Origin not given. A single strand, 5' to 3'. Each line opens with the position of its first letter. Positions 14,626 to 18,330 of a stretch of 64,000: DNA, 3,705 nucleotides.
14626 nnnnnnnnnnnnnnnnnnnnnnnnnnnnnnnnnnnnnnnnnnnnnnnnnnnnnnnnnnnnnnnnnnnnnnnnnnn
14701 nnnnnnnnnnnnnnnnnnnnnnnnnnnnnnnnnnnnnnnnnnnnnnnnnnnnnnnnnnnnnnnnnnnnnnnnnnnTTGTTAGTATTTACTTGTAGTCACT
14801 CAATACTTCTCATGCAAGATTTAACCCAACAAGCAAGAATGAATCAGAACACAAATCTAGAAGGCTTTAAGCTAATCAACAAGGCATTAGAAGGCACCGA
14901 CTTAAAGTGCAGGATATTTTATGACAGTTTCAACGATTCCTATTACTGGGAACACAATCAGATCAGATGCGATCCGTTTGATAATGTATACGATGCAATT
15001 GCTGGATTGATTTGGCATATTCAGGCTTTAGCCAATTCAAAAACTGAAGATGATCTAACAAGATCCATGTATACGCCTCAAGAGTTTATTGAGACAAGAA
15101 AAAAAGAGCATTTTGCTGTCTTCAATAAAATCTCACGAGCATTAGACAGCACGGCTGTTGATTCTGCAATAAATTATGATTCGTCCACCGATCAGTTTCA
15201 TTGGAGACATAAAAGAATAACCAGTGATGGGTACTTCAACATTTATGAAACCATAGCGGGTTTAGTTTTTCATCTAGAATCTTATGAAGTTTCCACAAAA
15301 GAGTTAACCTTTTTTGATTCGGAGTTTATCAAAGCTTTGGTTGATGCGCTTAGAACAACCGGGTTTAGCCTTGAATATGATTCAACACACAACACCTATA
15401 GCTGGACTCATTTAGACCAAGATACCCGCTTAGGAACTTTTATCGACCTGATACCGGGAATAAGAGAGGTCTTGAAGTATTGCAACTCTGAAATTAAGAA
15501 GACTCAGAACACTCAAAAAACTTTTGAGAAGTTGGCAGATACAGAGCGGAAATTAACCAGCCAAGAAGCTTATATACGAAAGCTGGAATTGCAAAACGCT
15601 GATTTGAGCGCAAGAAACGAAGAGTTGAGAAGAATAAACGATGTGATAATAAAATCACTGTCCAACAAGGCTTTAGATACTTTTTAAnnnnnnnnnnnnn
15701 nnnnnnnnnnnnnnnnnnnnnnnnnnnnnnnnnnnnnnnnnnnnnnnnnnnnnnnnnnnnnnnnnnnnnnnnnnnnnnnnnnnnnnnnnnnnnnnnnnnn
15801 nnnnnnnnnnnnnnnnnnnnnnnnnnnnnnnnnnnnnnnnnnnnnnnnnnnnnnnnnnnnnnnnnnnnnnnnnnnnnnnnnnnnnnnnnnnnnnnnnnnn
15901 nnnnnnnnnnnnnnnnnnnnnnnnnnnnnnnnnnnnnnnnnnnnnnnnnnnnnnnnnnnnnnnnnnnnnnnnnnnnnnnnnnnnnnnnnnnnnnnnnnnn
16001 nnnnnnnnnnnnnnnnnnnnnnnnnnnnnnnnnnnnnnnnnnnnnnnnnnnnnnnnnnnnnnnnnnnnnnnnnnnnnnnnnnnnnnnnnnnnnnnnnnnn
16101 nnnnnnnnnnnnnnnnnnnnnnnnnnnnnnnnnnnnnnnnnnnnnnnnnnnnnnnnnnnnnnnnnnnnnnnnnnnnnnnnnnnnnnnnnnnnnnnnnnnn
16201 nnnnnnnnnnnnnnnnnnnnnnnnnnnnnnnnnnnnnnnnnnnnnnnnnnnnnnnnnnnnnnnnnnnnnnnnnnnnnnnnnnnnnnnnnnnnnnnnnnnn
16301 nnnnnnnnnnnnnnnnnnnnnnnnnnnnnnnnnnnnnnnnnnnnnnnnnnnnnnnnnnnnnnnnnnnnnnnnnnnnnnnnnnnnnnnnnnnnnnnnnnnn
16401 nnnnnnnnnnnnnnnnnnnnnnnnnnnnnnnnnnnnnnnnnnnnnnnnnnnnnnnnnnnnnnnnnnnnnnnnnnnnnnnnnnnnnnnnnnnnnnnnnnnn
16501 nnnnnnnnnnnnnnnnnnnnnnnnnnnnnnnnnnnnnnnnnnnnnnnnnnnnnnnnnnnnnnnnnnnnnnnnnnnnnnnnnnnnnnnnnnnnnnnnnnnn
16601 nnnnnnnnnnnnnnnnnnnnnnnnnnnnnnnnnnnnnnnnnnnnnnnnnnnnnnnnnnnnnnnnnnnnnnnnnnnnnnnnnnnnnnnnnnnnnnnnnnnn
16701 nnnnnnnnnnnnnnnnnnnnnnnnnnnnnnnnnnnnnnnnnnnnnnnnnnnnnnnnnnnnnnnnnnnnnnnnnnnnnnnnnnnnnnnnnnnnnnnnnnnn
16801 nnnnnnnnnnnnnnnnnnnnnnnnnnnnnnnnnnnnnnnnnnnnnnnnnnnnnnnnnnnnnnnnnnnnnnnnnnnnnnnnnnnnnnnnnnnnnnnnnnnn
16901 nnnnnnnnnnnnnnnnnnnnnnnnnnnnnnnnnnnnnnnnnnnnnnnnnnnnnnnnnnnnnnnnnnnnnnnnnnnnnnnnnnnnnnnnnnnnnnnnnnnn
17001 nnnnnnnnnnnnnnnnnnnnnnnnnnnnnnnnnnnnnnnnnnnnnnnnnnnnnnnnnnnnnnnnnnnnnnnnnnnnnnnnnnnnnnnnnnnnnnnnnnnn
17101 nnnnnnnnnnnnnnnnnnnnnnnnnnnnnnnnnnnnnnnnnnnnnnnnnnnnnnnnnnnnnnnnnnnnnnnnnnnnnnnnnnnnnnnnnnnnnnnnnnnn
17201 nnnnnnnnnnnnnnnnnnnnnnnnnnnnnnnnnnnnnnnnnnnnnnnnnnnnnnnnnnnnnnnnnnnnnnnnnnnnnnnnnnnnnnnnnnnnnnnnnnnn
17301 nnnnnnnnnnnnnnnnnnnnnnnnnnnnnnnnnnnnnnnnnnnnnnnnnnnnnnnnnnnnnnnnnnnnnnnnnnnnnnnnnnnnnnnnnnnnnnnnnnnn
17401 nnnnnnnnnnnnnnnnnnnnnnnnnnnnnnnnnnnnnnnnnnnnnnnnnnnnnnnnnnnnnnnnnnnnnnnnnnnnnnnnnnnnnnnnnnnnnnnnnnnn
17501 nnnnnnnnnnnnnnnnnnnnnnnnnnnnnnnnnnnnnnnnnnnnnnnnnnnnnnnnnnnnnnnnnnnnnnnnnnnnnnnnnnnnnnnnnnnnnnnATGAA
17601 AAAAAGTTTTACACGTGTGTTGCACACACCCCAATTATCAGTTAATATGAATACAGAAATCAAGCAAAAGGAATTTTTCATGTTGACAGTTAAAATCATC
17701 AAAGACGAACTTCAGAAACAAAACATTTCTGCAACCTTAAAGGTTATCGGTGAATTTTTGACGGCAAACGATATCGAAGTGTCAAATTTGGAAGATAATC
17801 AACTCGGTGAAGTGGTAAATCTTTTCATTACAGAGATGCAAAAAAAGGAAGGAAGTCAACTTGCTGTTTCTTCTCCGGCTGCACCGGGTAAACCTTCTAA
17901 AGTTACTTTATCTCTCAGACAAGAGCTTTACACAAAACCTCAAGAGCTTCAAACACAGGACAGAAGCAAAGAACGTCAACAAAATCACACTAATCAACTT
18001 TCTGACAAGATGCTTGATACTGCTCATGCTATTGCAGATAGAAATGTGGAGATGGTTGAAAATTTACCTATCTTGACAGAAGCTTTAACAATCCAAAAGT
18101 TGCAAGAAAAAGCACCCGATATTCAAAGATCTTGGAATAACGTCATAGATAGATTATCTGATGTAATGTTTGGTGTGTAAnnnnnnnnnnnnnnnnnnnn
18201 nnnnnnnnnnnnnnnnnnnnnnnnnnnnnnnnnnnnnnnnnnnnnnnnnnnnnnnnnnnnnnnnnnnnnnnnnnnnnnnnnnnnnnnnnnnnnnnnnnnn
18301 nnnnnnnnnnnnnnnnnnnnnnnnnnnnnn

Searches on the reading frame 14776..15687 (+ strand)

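Call 22: search_protein_families(library=phrogs, proteins=[window:14776-15687:+])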
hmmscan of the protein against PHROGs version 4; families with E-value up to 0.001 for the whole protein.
window:14776-15687:+ (303 aa): 0 families

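Call 51: search_protein_families(library=pfam, proteins=[window:14776-15687:+], max_evalue=0.01)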
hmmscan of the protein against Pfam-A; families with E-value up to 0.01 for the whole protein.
window:14776-15687:+ (303 aa): 1 family
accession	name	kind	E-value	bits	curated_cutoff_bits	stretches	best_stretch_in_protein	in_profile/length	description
PF08651.15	DASH_Duo1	-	0.0059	16.8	25.4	0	219-270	9-60/74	DASH complex subunit Duo1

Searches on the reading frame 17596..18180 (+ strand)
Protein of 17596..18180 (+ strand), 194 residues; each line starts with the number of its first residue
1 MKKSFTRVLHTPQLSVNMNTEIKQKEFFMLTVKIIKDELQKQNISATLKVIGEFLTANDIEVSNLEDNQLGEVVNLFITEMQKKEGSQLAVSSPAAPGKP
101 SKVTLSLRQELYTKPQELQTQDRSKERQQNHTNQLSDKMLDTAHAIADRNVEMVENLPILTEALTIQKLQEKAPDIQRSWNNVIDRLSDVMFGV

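Call 133: search_protein_families(library=pfam, proteins=[window:17596-18180:+], max_evalue=0.01)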
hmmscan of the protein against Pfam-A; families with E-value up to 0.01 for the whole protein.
window:17596-18180:+ (194 aa): 1 family
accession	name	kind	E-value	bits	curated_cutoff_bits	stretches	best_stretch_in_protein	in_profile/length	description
PF11123.14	DNA_Packaging_2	-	0.0041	17.6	27.5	1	36-77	18-61/79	DNA packaging protein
